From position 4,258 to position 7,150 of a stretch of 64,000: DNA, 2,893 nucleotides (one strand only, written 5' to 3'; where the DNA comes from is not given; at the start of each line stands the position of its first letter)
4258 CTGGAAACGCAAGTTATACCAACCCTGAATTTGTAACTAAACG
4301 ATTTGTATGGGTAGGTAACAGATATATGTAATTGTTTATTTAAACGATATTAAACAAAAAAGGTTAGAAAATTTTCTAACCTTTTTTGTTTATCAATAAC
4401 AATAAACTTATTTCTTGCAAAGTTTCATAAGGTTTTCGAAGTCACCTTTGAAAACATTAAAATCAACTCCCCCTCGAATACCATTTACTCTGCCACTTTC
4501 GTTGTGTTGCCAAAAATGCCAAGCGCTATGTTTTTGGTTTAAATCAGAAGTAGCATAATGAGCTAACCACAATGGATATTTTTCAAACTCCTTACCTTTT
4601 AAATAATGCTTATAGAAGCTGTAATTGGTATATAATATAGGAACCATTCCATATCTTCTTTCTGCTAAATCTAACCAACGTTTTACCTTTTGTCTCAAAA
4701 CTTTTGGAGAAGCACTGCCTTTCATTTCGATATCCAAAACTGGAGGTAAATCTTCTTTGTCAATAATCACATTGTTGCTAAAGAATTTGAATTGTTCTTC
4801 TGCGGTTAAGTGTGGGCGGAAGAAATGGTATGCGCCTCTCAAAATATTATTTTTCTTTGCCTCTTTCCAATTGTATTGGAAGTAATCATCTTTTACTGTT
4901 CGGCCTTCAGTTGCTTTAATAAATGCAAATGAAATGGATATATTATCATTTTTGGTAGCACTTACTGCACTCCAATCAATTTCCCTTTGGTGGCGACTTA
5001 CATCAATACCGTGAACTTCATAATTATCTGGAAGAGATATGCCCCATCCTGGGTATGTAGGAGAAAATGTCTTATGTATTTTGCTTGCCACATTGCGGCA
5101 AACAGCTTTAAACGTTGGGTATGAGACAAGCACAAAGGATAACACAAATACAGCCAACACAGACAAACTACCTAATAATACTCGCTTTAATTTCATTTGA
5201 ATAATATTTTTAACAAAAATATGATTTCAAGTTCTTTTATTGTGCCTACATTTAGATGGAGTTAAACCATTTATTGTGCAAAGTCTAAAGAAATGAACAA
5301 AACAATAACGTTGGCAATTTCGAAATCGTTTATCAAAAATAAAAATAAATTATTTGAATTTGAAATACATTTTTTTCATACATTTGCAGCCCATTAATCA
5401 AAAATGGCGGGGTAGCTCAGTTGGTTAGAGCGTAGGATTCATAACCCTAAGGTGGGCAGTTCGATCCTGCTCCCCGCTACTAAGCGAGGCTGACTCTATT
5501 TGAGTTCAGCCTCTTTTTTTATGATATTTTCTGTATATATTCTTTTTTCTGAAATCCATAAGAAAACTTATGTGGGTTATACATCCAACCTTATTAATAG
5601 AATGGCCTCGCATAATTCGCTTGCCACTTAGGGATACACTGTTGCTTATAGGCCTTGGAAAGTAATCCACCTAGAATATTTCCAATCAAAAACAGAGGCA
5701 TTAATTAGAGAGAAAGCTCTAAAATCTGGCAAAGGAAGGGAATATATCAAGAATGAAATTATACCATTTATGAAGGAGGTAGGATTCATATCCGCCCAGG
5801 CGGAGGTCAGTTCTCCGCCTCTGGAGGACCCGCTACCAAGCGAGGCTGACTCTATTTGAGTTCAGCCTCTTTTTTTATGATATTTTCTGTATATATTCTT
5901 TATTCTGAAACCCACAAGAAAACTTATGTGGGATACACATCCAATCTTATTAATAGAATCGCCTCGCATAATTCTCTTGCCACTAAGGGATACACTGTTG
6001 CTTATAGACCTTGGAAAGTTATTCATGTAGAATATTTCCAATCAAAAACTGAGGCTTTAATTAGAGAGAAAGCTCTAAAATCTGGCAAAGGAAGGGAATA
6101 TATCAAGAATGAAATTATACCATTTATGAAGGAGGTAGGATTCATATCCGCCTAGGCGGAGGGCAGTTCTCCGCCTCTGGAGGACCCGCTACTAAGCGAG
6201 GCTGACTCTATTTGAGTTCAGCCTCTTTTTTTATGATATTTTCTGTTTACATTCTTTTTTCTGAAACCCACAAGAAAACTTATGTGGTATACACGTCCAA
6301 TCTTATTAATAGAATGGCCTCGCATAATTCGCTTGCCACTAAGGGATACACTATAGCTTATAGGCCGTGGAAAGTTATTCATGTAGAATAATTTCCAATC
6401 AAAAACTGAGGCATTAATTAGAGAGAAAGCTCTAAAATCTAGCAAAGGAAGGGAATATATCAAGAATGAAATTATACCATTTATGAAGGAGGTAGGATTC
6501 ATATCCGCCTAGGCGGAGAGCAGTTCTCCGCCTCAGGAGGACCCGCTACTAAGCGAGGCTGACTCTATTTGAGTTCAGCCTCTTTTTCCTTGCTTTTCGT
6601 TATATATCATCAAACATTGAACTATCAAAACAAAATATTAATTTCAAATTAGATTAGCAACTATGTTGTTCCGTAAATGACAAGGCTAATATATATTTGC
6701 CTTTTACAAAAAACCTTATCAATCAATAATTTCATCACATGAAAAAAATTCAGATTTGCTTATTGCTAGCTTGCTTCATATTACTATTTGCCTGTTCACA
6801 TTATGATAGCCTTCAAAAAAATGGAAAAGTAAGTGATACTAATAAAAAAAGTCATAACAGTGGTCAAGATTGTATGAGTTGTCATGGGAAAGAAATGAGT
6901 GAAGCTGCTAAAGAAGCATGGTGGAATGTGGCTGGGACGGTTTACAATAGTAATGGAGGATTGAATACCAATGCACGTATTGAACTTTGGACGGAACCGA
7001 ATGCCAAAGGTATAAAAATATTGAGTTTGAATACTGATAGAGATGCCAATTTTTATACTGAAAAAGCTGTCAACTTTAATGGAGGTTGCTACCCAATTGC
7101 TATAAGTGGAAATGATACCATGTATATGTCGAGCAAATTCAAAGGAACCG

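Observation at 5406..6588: tRNA-Met(CAT) followed by three tandem cassettes of terminator + mini GIY-YIG nuclease gene + degenerate tRNA 3' half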

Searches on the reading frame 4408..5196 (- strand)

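Call 8: search_protein_families(library=pfam, proteins=[window:4408-5196:-], max_evalue=0.01)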
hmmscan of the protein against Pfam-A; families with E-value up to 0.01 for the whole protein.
window:4408-5196:- (262 aa): 1 family
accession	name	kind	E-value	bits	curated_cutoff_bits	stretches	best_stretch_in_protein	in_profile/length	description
PF01183.26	Glyco_hydro_25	-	2e-47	162.3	27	1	64-240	1-180/180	Glycosyl hydrolases family 25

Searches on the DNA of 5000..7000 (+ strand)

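Call 7: search_rna_families(source=window, start=5000, end=7000, threshold=evalue, max_evalue=10, show_alignments=5)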
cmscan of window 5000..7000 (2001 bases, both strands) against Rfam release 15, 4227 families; matches with E-value up to 10: 8.
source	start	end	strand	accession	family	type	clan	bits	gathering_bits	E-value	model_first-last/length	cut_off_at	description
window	5406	5479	+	RF00005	tRNA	Gene; tRNA;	CL00001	60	29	5.5e-12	1-71/71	no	tRNA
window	5861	5955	-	RF02982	gltS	Cis-reg;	-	26.1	47.5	0.59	1-105/105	no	gltS RNA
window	6789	6875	-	RF02535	ODC_IRES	Cis-reg; IRES;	-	22.9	44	1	1-142/142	no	ODC internal ribosome entry site (IRES)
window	5515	5720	-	RF02842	RefA1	Gene; sRNA;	-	19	94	0.33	1-222/222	no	Enterococcus sRNA A1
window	6154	6231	+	RF02241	Xoo2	Gene; sRNA;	-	17.9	45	1.8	1-78/78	no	Xanthomonadaceae sRNA Xoo2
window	6511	6588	+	RF02241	Xoo2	Gene; sRNA;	-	16.8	45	3.5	1-78/78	no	Xanthomonadaceae sRNA Xoo2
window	6236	6280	+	RF01714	Ocean-V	Gene; sRNA;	-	16.8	75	4.6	1-72/72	no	Ocean-V RNA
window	6696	6767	-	RF03464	mir-465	Gene; miRNA;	CL00136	16.6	65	6.8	1-79/79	no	mir-465 microRNA precursor family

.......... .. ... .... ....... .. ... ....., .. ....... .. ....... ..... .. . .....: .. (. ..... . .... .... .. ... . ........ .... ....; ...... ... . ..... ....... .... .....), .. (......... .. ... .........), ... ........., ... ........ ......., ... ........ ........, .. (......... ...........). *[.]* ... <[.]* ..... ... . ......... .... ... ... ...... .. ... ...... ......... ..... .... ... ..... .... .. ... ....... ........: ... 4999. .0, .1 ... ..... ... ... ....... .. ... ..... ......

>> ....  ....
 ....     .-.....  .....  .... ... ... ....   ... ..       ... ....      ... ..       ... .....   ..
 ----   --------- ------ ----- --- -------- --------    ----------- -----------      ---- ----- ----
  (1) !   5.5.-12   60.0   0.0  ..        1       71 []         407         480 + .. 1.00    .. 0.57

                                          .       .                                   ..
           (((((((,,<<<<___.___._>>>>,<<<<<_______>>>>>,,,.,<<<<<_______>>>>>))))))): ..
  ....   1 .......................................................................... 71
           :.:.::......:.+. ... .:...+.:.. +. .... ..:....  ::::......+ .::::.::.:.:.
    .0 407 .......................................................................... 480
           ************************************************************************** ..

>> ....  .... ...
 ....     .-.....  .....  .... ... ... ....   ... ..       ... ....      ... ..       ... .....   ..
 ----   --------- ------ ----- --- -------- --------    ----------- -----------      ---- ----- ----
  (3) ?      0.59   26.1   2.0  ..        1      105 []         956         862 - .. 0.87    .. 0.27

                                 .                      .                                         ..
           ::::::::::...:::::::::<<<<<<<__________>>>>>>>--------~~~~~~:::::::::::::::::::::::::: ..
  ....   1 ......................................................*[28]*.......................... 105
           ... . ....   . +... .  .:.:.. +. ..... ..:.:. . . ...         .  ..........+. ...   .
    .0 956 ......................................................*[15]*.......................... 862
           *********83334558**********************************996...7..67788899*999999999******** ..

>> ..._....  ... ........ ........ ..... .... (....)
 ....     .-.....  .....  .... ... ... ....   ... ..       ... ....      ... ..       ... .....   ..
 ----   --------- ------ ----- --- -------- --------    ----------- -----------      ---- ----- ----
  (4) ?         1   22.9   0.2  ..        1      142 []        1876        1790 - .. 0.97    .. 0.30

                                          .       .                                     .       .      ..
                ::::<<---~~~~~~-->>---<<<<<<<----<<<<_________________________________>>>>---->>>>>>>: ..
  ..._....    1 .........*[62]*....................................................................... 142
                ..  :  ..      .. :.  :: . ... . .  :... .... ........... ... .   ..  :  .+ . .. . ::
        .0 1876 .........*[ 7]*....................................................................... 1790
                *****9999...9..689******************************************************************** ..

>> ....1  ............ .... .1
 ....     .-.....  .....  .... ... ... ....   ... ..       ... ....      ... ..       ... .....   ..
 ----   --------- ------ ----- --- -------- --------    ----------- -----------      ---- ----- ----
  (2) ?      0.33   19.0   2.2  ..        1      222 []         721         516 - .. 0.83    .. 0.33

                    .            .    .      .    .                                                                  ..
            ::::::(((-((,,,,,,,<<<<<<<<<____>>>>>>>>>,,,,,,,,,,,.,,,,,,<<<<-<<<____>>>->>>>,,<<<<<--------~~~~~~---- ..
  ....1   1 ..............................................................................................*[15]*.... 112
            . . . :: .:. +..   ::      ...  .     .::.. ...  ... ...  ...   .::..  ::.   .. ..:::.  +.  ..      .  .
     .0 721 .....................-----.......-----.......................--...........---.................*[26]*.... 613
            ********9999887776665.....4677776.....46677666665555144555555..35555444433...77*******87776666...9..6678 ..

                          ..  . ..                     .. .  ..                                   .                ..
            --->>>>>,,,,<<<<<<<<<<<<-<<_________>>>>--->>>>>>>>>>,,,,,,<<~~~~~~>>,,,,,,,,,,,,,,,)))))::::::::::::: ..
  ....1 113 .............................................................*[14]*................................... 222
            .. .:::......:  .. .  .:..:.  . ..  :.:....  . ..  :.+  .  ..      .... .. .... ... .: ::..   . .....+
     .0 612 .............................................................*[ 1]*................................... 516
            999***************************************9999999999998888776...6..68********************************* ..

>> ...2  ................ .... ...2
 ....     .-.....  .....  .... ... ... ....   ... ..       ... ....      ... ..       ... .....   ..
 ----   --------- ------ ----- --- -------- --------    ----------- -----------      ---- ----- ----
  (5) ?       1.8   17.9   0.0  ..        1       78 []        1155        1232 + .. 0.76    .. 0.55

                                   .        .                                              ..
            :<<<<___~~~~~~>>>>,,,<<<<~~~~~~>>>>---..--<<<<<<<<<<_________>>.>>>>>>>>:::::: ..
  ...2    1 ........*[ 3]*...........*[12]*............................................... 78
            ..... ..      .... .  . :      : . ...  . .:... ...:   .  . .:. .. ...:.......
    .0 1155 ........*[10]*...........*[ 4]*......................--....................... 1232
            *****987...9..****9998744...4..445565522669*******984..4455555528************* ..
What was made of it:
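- Checked: Rfam scores the tRNA model at 60 bits over 5406-5479 (call 7).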

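Call 62: search_rna_families(sources=[L048, L082, L086, L103, L077, L318, L157, L005, L069, L265], threshold=gathering)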
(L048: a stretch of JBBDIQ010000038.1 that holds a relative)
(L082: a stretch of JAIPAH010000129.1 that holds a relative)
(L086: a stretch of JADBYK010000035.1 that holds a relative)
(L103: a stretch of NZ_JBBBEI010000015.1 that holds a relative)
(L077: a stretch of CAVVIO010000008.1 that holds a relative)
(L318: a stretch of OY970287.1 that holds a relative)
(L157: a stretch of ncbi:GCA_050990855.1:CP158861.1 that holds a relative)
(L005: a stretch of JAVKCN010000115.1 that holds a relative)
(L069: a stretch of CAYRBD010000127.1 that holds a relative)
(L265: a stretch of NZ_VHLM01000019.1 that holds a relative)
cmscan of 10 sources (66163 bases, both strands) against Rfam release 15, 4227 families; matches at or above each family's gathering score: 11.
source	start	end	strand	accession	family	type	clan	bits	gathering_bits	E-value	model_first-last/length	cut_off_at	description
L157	5495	5568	+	RF00005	tRNA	Gene; tRNA;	CL00001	70.7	29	2.1e-13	1-71/71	no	tRNA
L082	208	279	-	RF00005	tRNA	Gene; tRNA;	CL00001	68.7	29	7.4e-13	1-71/71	no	tRNA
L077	1070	1142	+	RF00005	tRNA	Gene; tRNA;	CL00001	67.5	29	1.6e-12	1-71/71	no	tRNA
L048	4259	4331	-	RF00005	tRNA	Gene; tRNA;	CL00001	67.4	29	1.7e-12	1-71/71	no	tRNA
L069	100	173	+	RF00005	tRNA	Gene; tRNA;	CL00001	67.3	29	1.8e-12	1-71/71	no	tRNA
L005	2871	2943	+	RF00005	tRNA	Gene; tRNA;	CL00001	66.1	29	3.9e-12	1-71/71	no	tRNA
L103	5998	6069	+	RF00005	tRNA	Gene; tRNA;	CL00001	65.2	29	6.9e-12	1-71/71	no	tRNA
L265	881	953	+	RF00005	tRNA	Gene; tRNA;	CL00001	64.8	29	8.5e-12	1-71/71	no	tRNA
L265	1084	1156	+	RF00005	tRNA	Gene; tRNA;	CL00001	64.8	29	8.5e-12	1-71/71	no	tRNA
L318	900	973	+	RF00005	tRNA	Gene; tRNA;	CL00001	56.7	29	1.5e-09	1-71/71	no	tRNA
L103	271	315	+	RF01687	Acido-Lenti-1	Gene; sRNA;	-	41.6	37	5.2e-06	1-46/46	no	Acido-Lenti-1 RNA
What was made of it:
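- Tried and rejected: Rfam at permissive E on the window, and at gathering threshold on 10 related loci, matched only the true tRNAs (calls 7, 62).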
